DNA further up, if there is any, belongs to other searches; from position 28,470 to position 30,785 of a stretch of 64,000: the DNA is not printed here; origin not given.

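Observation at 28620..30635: Substrate-binding protein fused in frame to a MalF/UgpA-type permease that lacks its first TM helix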

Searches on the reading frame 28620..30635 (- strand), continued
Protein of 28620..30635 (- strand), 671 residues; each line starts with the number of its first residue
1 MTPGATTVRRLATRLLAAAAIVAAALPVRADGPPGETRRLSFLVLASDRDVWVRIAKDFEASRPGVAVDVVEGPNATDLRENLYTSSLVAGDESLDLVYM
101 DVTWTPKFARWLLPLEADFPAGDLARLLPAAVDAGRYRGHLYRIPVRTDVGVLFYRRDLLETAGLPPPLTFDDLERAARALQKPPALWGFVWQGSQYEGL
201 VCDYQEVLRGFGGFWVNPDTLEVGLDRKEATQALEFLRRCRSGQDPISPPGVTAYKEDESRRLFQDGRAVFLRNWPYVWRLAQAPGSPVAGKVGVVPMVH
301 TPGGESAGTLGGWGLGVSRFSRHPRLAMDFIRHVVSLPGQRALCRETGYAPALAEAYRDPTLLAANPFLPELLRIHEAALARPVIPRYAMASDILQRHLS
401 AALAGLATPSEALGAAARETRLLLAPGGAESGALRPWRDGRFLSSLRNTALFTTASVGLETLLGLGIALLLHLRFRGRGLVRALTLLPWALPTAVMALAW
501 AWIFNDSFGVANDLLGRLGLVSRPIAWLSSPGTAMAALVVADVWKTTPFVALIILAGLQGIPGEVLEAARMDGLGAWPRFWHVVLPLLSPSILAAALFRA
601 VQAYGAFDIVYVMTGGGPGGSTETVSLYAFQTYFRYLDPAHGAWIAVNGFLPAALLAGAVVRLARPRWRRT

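Call 37: search_protein_families(library=pfam, proteins=[P0241, P0245, P0246, P0265, P0283, P0349, P0243, P0260, P0295, P0375], max_evalue=0.0001)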
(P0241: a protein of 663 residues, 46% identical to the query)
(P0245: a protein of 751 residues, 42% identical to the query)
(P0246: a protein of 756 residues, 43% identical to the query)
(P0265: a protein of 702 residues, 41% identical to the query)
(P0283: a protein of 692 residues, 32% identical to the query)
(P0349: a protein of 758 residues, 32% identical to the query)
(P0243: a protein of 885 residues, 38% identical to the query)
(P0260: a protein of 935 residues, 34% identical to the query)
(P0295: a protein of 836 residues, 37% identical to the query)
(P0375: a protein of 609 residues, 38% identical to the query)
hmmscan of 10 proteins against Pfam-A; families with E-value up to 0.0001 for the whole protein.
P0241 (663 aa): 3 families
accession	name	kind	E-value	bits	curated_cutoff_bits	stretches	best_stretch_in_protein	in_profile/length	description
PF01547.30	SBP_bac_1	-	2.5e-39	136.5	26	1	45-332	6-306/307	Bacterial extracellular solute-binding protein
PF13416.11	SBP_bac_8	-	1.7e-23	84.3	27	1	53-352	2-269/279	Bacterial extracellular solute-binding protein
PF00528.27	BPD_transp_1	-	4.6e-19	69.3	26.4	1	453-652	3-176/184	Binding-protein-dependent transport system inner membrane component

P0245 (751 aa): 3 families
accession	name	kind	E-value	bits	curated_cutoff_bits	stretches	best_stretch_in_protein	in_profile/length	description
PF01547.30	SBP_bac_1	-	5.8e-33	115.6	26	1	44-343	10-307/307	Bacterial extracellular solute-binding protein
PF13416.11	SBP_bac_8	-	6.1e-24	85.7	27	1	47-368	2-274/279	Bacterial extracellular solute-binding protein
PF00528.27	BPD_transp_1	-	2.4e-14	53.9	26.4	1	547-741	1-177/184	Binding-protein-dependent transport system inner membrane component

P0246 (756 aa): 3 families
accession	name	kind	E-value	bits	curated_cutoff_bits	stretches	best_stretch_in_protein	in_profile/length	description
PF01547.30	SBP_bac_1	-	2.2e-31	110.5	26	1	58-335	14-306/307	Bacterial extracellular solute-binding protein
PF13416.11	SBP_bac_8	-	6.2e-26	92.2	27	1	58-358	3-272/279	Bacterial extracellular solute-binding protein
PF00528.27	BPD_transp_1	-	2.3e-18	67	26.4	1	552-742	2-172/184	Binding-protein-dependent transport system inner membrane component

P0265 (702 aa): 3 families
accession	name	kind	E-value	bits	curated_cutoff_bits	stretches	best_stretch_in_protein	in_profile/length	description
PF01547.30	SBP_bac_1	-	4.5e-19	70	26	1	24-304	5-305/307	Bacterial extracellular solute-binding protein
PF13416.11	SBP_bac_8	-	8e-19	68.9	27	1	33-326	3-270/279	Bacterial extracellular solute-binding protein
PF00528.27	BPD_transp_1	-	1.3e-15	58.1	26.4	1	513-694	2-173/184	Binding-protein-dependent transport system inner membrane component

P0283 (692 aa): 3 families
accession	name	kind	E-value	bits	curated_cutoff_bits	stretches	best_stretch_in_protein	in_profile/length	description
PF01547.30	SBP_bac_1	-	2.5e-41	143.1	26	1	69-358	5-306/307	Bacterial extracellular solute-binding protein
PF13416.11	SBP_bac_8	-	8.3e-41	141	27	1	76-380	1-271/279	Bacterial extracellular solute-binding protein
PF00528.27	BPD_transp_1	-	2.9e-19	69.9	26.4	1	485-680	3-174/184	Binding-protein-dependent transport system inner membrane component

P0349 (758 aa): 3 families
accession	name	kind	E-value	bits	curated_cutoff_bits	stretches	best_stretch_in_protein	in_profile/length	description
PF01547.30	SBP_bac_1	-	4.5e-42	145.5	26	1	40-328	5-306/307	Bacterial extracellular solute-binding protein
PF13416.11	SBP_bac_8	-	1.9e-33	116.9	27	1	46-351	2-272/279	Bacterial extracellular solute-binding protein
PF00528.27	BPD_transp_1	-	2.3e-14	54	26.4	1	550-745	5-172/184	Binding-protein-dependent transport system inner membrane component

P0243 (885 aa): 3 families
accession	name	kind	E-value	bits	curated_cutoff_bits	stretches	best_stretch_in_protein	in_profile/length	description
PF01547.30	SBP_bac_1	-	1.3e-67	229.4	26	2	499-792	9-307/307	Bacterial extracellular solute-binding protein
PF13416.11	SBP_bac_8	-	2.2e-55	188.9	27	2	502-816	1-274/279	Bacterial extracellular solute-binding protein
PF13531.11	SBP_bac_11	-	2.5e-09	37.7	25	0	64-116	6-51/227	Bacterial extracellular solute-binding protein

P0260 (935 aa): 2 families
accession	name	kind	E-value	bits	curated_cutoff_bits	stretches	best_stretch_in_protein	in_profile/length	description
PF01547.30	SBP_bac_1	-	2.8e-48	166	26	2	73-365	36-307/307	Bacterial extracellular solute-binding protein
PF13416.11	SBP_bac_8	-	5.1e-37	128.6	27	2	58-386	10-271/279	Bacterial extracellular solute-binding protein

P0295 (836 aa): 2 families
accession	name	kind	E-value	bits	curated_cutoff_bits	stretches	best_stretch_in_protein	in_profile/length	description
PF01547.30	SBP_bac_1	-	1.2e-34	121.2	26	1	462-751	7-307/307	Bacterial extracellular solute-binding protein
PF13416.11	SBP_bac_8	-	6.3e-30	105.4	27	2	468-779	1-277/279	Bacterial extracellular solute-binding protein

P0375 (609 aa): 2 families
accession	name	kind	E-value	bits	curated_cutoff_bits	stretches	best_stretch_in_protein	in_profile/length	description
PF01547.30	SBP_bac_1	-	9.9e-33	114.9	26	1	43-327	9-306/307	Bacterial extracellular solute-binding protein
PF13416.11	SBP_bac_8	-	1.8e-24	87.5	27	1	85-347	38-269/279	Bacterial extracellular solute-binding protein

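Call 43: find_encoding_contigs(protein=P0016, flank=5000, max_places=2)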
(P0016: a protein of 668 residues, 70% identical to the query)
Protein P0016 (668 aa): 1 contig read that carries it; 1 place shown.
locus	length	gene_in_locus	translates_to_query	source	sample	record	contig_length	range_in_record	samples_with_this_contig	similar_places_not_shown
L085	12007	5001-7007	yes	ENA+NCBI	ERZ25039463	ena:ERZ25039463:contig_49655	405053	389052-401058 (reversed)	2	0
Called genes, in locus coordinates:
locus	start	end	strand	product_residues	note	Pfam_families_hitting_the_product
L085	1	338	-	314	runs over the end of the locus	PF01177:Asp_Glu_race (weak)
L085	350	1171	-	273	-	PF02739:5_3_exonuc_N, PF01367:5_3_exonuc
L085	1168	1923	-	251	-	PF20239:DUF6596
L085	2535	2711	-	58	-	-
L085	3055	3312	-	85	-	-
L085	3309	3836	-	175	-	PF22677:Ble-like_N (faint), PF00903:Glyoxalase, PF18029:Glyoxalase_6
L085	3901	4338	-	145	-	PF07681:DoxX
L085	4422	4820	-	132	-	PF07681:DoxX (weak)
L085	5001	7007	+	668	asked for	PF01547:SBP_bac_1, PF13416:SBP_bac_8, PF00528:BPD_transp_1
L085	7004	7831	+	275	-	PF00528:BPD_transp_1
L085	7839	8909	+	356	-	PF00005:ABC_tran, PF13304:AAA_21 (faint), PF08402:TOBE_2 (faint)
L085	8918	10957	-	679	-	PF25174:Beta-prop_THOC3 (faint), PF26550:Tricorn_2nd (faint), PF00930:DPPIV_N (faint), PF07676:PD40 (faint), PF12894:ANAPC4_WD40 (faint), PF26549:Tricorn_N, PF20434:BD-FAE, PF00326:Peptidase_S9, +1 more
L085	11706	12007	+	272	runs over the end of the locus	-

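Call 44: find_encoding_contigs(protein=P0021, flank=5000, max_places=2)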
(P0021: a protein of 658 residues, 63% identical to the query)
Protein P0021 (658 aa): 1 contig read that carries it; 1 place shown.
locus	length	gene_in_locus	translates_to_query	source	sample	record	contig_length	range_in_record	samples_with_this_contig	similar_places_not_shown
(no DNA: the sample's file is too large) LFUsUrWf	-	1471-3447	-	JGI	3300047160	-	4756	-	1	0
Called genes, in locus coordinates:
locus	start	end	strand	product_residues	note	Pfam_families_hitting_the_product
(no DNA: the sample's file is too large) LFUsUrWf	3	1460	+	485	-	?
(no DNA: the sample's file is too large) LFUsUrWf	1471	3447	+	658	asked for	PF01547:SBP_bac_1, PF13416:SBP_bac_8, PF00528:BPD_transp_1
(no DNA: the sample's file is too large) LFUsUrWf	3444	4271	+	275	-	PF00528:BPD_transp_1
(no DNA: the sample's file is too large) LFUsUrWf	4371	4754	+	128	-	?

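Call 47: search_protein_families(library=ncbifam, proteins=[window:28620-30635:-], max_evalue=0.00001)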
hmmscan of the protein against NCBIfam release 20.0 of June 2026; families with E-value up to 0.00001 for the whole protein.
window:28620-30635:- (671 aa): 20 families
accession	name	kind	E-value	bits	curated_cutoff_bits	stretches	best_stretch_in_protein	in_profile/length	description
NF040931.1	ABC_arch_GlcT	equivalog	1.3e-24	87.3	360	1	442-634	51-242/278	glucose ABC transporter permease GlcT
NF007852.0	PRK10561.1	equivalog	1.1e-23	84.6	335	1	437-643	63-267/295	sn-glycerol-3-phosphate ABC transporter permease UgpA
NF008232.0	PRK10999.1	equivalog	3.2e-22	78.9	392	1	442-619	283-459/520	maltose ABC transporter permease MalF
TIGR00969.1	3a0106s02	subfamily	1e-17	64.5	240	1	440-640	57-247/272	sulfate ABC transporter permease subunit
TIGR02139.1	permease_CysT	equivalog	1.3e-15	57.7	246.1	1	439-631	45-227/265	sulfate ABC transporter permease subunit CysT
TIGR02141.1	modB_ABC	equivalog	1.7e-14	53.9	182.6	1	453-639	7-183/208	molybdate ABC transporter permease subunit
TIGR01581.1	Mo_ABC_porter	hypoth_equivalog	2.5e-14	53.3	210.3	1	449-630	26-197/225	ABC transporter permease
NF008208.0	PRK10971.1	equivalog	9.2e-14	51.6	415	1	458-647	72-251/277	sulfate/thiosulfate ABC transporter permease CysT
TIGR02140.1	permease_CysW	equivalog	2.4e-13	50.2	329.1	1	439-639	42-232/261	sulfate ABC transporter permease subunit CysW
NF011624.0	PRK15050.1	equivalog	1.2e-12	47.6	247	1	439-613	68-239/297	2-aminoethylphosphonate ABC transporter permease subunit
TIGR03262.1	PhnU2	equivalog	6.6e-11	41.5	593.25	1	439-656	49-249/546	putative 2-aminoethylphosphonate ABC transporter permease subunit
NF007044.0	PRK09497.1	equivalog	1.8e-10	40.7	348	1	462-615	81-230/285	spermidine/putrescine ABC transporter permease PotB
NF040932.1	ABC_arch_GlcU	equivalog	4.1e-10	39.8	340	1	538-614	136-212/272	glucose ABC transporter permease GlcU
TIGR03226.1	PhnU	equivalog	1.5e-09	37.7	283.45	1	441-614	88-258/311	2-aminoethylphosphonate ABC transporter permease subunit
NF007047.0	PRK09500.1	equivalog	3.1e-07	30.3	326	0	536-598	129-191/257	spermidine/putrescine ABC transporter permease PotC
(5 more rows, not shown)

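Call 50: predict_structure(alignment_id=A2)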
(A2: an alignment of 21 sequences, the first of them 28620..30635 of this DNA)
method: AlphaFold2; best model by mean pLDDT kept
length: 671 residues; sequences in the alignment: 21
mean_pLDDT: 59.5   pTM: 0.47
mean pLDDT of the five models: 59.5, 51.5, 48.7, 48.1, 46.8
residues with pLDDT >= 90: 34; 70-90: 182; 50-70: 226; < 50: 229
segments of 3 or more residues with pLDDT < 50: 1-4, 25-34, 130-136, 151-156, 168-175, 182-216, 240-274, 292-310, 378-389, 428-437, 487-515, 523-531, 605-635, 665-671
pLDDT, mean of each block of 10 residues (from residue 1): 59 78 46 62 83 92 91 66 69 82 67 79 62 52 72 48 57 51 40 33 36 44 57 57 39 33 43 54 61 40 32 81 91 89 79 78 75 54 42 58 64 74 58 48 61 69 74 55 52 42 36 50 43 54 63 77 78 77 83 75 48 27 35 50 55 62 48 33
secondary structure, 60 per line:
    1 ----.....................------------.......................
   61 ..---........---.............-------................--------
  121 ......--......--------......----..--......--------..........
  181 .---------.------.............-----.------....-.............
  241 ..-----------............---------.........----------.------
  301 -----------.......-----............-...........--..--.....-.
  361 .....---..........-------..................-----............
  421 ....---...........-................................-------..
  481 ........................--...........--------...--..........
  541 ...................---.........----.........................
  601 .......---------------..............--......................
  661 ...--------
elements in order (helices of 4 or more, strands of 3 or more residues): H5-25 E38-45 H46-62 E66-73 H77-89 E97-101 H102-111 H121-126 H129-134 E143-148 H157-162 H171-181 H198-210 H228-242 H254-265 H275-283 E312-318 H324-335 H337-347 H354-358 H360-365 H369-378 H386-403 H409-424 H428-438 H440-471 H479-504 H507-517 H531-559 H563-571 H576-607 H623-636 H639-663

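Call 57: search_solved_structures(query=P0349, max_evalue=1e-10)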
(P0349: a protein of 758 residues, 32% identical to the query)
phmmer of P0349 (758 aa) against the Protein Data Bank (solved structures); distinct sequences matched with E-value up to 1e-10: 38.
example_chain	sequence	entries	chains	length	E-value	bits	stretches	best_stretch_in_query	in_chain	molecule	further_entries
7cad_A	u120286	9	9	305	2.3e-34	121.8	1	471-746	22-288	ABC sugar transporter, permease component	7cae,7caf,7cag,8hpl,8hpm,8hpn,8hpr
8ja7_A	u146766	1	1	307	5.4e-32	113.9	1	470-747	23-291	Trehalose transport system permease protein SugA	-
1eu8_A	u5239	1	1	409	8.4e-28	100.1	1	37-409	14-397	TREHALOSE/MALTOSE BINDING PROTEIN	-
3k01_A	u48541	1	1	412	4.9e-27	97.6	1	10-411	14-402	Acarbose/maltose binding protein GacH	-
6dtq_A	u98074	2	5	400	7.2e-27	97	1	47-356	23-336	maltose-binding protein MalE3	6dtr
3jzj_A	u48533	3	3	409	1.6e-26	95.9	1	25-411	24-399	Acarbose/maltose binding protein GacH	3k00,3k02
5ci5_A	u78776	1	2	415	1.3e-25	92.9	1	28-414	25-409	Extracellular solute-binding protein family 1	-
3fh6_F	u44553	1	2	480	2e-25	92.2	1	515-749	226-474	Maltose transport system permease protein malF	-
2r6g_F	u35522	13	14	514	2.3e-25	92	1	515-749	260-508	Maltose transport system permease protein malF | Maltose transporter subunit; membrane component of ABC superfamily | Maltose/maltodextrin transport system perm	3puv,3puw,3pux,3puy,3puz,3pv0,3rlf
9nxc_H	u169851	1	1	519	2.3e-25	92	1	515-749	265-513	Maltose/maltodextrin transport system permease protein MalF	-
9xf5_A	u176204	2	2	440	4.9e-23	84.3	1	22-347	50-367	ABC transporter substrate-binding protein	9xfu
4qrz_A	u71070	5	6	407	1e-22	83.3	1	21-341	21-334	ABC-TYPE SUGAR TRANSPORTER | ABC transporter, substrate binding protein (Sugar)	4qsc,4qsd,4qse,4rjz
7x0i_A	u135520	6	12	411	1.9e-22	82.3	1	28-351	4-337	CbpB | CpbB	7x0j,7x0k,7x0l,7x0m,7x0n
8art_A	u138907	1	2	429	5.9e-20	74.1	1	26-329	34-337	Putative secreted maltose-binding protein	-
5ysb_A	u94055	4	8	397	1.2e-17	66.5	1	53-409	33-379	Lin1841 protein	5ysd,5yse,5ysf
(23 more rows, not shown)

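Call 58: search_solved_structures(query=P0283, max_evalue=1e-10)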
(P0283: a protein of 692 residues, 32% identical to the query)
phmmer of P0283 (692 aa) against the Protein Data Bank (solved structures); distinct sequences matched with E-value up to 1e-10: 306 (the best 60 are shown).
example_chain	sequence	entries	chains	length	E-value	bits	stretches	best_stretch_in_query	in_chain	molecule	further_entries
3k01_A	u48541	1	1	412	2.3e-76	260.9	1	59-441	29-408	Acarbose/maltose binding protein GacH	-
3jzj_A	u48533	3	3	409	2.3e-76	260.8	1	59-441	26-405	Acarbose/maltose binding protein GacH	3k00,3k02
8art_A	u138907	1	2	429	1.5e-61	211.9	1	49-422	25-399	Putative secreted maltose-binding protein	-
9xf5_A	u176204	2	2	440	2.1e-44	155.2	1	39-442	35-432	ABC transporter substrate-binding protein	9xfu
3fh6_F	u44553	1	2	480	7.9e-38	133.5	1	446-680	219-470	Maltose transport system permease protein malF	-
2r6g_F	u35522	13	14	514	9.5e-38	133.2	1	446-680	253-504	Maltose transport system permease protein malF | Maltose transporter subunit; membrane component of ABC superfamily | Maltose/maltodextrin transport system perm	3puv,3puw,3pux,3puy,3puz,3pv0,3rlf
9nxc_H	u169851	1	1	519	9.7e-38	133.2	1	446-680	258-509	Maltose/maltodextrin transport system permease protein MalF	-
5ci5_A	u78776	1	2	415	6.1e-33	117.3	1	60-438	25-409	Extracellular solute-binding protein family 1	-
6ffl_A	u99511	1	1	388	2.7e-32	115.2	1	58-434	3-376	Maltose/maltodextrin transport permease homologue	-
1elj_A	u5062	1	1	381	9.8e-32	113.3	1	57-437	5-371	MALTODEXTRIN-BINDING PROTEIN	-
1eu8_A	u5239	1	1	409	1.2e-31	113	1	75-442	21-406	TREHALOSE/MALTOSE BINDING PROTEIN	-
6dtq_A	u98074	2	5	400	4.6e-31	111.1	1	70-380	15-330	maltose-binding protein MalE3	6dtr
2gh9_A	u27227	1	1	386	5.8e-30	107.5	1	59-411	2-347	maltose/maltodextrin-binding protein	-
7cad_A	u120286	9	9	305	1.5e-28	102.8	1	450-686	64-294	ABC sugar transporter, permease component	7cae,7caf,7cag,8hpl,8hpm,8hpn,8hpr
8ja7_A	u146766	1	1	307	4.2e-27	98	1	449-686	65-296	Trehalose transport system permease protein SugA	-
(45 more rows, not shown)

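Call 59: list_cluster_members(proteins=[P0001, P0021, P0241, P0283, P0245, P0246, P0265, P0349, P0016, P0014])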
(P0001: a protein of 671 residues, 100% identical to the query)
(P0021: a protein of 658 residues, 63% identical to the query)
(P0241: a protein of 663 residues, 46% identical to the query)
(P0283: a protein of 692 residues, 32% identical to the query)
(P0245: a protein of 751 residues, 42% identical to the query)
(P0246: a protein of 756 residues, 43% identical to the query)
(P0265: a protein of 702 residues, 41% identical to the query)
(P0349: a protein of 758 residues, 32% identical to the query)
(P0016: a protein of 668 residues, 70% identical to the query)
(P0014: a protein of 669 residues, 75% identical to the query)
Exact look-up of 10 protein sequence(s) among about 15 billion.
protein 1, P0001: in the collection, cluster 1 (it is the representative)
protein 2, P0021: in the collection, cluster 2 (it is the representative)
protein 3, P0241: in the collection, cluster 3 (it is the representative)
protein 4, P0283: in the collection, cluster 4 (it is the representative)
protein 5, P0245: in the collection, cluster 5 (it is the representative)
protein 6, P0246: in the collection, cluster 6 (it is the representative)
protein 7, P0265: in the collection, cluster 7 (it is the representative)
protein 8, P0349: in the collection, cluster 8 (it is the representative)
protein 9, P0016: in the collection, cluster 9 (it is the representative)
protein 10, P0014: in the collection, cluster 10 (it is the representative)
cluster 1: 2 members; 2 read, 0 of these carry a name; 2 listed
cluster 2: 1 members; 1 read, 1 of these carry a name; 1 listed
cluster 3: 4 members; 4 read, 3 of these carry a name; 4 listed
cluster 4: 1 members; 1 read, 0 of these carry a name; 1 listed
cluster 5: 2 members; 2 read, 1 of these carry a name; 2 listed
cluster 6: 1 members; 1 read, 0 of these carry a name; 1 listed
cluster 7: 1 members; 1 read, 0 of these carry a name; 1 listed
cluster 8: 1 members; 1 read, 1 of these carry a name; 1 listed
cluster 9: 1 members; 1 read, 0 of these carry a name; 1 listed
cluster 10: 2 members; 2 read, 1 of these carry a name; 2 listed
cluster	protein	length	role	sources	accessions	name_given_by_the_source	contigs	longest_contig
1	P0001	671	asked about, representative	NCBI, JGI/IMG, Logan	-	-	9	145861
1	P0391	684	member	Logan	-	-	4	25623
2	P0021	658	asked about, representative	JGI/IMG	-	multiple sugar transport system substrate-binding protein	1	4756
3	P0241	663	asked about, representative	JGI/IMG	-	multiple sugar transport system substrate-binding protein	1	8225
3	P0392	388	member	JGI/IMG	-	multiple sugar transport system substrate-binding protein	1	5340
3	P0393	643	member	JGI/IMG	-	multiple sugar transport system substrate-binding protein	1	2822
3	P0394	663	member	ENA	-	-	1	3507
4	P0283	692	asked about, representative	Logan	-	-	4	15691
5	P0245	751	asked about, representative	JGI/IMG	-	multiple sugar transport system substrate-binding protein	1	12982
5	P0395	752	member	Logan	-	-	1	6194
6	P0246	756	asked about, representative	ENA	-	-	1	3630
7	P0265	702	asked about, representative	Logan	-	-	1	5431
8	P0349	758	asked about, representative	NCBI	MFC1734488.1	extracellular solute-binding protein [Candidatus Hydrogenedentota bacterium]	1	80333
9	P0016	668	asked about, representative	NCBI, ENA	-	-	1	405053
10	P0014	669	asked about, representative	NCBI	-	-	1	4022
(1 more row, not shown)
